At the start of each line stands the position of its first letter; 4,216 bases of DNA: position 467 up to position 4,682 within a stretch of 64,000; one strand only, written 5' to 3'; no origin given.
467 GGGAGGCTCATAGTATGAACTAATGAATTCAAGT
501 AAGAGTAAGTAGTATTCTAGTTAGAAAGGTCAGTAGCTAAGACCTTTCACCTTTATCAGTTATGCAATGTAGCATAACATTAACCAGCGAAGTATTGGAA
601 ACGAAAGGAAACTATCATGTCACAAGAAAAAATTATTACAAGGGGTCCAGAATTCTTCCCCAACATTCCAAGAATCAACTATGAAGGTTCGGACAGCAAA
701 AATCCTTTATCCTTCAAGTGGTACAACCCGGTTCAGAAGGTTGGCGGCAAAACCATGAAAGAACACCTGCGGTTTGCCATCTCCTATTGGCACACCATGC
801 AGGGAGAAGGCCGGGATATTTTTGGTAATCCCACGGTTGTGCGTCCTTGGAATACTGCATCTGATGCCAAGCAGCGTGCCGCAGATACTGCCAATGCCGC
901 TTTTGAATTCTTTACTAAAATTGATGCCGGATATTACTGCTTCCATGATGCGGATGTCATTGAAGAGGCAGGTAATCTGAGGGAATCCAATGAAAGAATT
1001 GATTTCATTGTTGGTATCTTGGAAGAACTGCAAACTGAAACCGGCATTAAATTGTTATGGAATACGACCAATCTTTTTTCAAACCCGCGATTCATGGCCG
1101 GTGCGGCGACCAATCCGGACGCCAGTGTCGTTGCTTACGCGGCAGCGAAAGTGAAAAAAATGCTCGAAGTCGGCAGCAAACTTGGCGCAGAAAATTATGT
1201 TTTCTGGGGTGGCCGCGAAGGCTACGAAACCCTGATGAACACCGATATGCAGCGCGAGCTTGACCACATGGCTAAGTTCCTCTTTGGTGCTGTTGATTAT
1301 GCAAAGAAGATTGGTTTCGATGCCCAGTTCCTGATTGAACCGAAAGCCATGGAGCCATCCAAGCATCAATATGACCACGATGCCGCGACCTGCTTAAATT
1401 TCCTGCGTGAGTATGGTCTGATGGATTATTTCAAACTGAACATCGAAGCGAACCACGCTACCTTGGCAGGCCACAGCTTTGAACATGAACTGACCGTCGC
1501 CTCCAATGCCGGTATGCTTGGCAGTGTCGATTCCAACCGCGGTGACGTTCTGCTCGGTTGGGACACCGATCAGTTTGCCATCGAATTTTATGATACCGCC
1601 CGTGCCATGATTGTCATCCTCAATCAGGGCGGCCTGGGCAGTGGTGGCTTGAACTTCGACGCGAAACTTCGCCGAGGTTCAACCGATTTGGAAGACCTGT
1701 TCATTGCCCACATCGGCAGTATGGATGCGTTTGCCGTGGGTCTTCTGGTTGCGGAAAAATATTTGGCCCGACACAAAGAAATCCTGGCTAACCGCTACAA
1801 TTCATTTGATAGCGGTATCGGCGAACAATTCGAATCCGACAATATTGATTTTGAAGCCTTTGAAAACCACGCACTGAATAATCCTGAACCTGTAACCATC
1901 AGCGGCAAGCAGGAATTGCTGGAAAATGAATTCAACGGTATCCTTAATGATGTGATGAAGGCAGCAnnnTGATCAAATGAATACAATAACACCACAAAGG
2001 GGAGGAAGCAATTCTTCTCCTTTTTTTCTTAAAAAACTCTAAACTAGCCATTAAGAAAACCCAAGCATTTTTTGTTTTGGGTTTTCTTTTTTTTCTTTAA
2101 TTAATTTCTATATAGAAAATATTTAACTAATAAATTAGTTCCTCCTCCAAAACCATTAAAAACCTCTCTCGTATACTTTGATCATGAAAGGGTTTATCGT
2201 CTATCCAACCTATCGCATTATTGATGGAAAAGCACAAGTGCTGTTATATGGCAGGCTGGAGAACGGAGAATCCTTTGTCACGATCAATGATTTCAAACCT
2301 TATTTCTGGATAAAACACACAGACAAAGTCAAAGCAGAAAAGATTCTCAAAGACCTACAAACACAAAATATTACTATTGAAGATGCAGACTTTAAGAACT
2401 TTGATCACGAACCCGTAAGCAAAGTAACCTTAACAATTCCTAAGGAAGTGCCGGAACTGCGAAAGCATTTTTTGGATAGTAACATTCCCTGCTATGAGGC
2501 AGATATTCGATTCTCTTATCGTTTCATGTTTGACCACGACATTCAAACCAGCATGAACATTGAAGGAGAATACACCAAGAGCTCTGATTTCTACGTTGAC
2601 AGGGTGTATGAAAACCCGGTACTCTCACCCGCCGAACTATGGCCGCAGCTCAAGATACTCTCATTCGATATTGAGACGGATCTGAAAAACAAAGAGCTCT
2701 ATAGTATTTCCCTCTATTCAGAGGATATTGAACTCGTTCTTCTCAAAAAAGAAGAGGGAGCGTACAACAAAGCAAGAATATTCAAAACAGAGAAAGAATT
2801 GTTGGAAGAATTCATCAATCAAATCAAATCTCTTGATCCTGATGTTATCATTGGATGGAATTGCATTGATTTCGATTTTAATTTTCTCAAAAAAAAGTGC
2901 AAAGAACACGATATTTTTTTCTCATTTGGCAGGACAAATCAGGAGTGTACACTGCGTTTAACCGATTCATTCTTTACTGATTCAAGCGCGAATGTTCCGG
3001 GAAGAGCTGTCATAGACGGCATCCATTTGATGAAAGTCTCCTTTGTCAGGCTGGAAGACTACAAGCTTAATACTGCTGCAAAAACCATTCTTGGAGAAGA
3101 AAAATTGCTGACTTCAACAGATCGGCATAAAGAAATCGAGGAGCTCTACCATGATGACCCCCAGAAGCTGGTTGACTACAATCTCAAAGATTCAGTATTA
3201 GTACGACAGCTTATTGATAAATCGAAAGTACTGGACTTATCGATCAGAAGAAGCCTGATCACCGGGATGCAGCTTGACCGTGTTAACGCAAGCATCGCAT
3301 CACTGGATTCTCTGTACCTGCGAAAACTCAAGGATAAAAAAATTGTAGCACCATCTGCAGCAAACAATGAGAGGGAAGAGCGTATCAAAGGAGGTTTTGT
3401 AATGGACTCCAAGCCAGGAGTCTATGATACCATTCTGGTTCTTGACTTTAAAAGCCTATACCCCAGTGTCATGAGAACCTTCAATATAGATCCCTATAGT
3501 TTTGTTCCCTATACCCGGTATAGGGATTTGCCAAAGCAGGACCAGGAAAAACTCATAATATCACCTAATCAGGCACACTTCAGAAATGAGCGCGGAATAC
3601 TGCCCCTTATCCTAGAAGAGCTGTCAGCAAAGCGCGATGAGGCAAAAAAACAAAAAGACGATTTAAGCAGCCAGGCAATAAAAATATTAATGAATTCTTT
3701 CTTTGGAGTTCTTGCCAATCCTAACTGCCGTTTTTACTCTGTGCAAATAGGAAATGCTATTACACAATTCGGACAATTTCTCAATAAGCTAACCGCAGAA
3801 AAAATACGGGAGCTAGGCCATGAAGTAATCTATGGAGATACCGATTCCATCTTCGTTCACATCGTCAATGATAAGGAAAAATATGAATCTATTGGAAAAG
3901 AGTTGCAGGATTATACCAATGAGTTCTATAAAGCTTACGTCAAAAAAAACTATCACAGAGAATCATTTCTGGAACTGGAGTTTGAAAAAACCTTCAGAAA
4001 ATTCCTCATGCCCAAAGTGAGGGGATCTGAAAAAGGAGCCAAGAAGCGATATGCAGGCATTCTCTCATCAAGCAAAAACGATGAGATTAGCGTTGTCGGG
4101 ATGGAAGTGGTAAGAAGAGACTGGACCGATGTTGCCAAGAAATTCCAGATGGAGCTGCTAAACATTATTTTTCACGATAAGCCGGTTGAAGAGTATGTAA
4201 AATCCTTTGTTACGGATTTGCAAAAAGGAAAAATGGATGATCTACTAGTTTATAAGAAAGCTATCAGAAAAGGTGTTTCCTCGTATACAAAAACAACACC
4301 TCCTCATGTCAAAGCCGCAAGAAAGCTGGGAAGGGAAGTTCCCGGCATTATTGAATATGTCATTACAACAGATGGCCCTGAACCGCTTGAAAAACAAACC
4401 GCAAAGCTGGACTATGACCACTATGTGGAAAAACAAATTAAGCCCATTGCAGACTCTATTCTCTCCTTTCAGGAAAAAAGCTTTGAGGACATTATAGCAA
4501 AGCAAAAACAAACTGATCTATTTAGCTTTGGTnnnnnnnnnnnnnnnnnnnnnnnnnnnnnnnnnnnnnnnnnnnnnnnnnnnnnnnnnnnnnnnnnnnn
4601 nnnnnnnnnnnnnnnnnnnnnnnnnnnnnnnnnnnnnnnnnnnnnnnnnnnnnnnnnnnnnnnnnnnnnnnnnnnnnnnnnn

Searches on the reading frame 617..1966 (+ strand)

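Call 31: search_protein_families(library=ncbifam, proteins=[window:617-1966:+], max_evalue=0.00001)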
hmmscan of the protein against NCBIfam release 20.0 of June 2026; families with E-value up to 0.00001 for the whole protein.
window:617-1966:+ (450 aa): 4 families
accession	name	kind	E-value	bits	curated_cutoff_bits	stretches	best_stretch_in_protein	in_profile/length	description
TIGR02630.1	xylose_isom_A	equivalog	8.2e-194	644.5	533.25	1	13-441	1-433/435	xylose isomerase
NF003998.0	PRK05474.1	subfamily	4e-193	642.1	459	1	12-443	3-437/439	xylose isomerase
NF009115.0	PRK12465.1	subfamily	1.1e-166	555.1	888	1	10-443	9-443/445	xylose isomerase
TIGR02631.1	xylA_Arthro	equivalog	4e-36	124.9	447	1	83-362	26-298/382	xylose isomerase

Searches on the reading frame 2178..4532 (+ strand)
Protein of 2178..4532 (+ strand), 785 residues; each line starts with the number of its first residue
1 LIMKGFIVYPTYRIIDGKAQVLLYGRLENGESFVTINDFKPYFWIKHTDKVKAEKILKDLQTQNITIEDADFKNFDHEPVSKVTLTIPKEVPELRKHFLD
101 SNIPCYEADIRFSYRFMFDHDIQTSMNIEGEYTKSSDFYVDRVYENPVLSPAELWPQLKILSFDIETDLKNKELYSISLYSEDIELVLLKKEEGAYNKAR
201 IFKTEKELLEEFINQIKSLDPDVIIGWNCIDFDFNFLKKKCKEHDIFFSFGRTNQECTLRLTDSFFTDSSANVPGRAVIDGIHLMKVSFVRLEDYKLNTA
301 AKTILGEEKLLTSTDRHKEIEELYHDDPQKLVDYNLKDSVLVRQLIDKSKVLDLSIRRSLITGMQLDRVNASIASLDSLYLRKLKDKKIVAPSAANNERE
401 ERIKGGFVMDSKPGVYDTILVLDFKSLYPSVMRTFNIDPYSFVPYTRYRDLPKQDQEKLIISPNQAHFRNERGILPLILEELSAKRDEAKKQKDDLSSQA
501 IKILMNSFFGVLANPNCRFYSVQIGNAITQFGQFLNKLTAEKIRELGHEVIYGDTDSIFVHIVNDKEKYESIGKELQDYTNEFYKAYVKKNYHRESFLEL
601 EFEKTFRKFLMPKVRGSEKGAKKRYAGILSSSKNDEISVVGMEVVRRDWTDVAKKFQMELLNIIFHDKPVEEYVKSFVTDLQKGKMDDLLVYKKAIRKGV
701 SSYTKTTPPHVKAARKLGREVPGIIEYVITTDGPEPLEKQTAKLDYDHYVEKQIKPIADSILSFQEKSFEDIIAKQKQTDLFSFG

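Call 31: search_protein_families(library=ncbifam, proteins=[window:2178-4532:+], max_evalue=0.00001)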
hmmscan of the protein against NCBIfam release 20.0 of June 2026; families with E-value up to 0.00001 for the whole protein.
window:2178-4532:+ (785 aa): 9 families
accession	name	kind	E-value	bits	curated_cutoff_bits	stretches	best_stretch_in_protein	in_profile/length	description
NF004421.0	PRK05762.1-2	equivalog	3.6e-240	799.4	570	1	2-777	6-792/795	DNA polymerase II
NF004422.0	PRK05762.1-4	equivalog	2.1e-183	611.8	1103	1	4-778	6-787/789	DNA polymerase II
NF004420.0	PRK05762.1-1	equivalog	1.9e-159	532.8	1435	1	3-776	3-779/783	DNA polymerase II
TIGR00592.1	pol2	superfamily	5.3e-56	190.3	239.95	1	199-754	582-1167/1176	DNA polymerase (pol2)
NF004419.0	PRK05761.1-5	equivalog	1.5e-33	115.8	1285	1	195-780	340-928/932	DNA-directed DNA polymerase I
NF004417.0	PRK05761.1-3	equivalog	2e-33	115.4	780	1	172-775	241-854/858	DNA-directed DNA polymerase I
NF004415.0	PRK05761.1-1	equivalog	2e-26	92.1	1289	2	486-783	587-875/883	DNA-directed DNA polymerase I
NF004416.0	PRK05761.1-2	equivalog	1.3e-21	76.6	516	1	461-730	352-613/665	type B DNA-directed DNA polymerase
NF004418.0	PRK05761.1-4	subfamily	3.9e-18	65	692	1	404-784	324-715/717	type B DNA-directed DNA polymerase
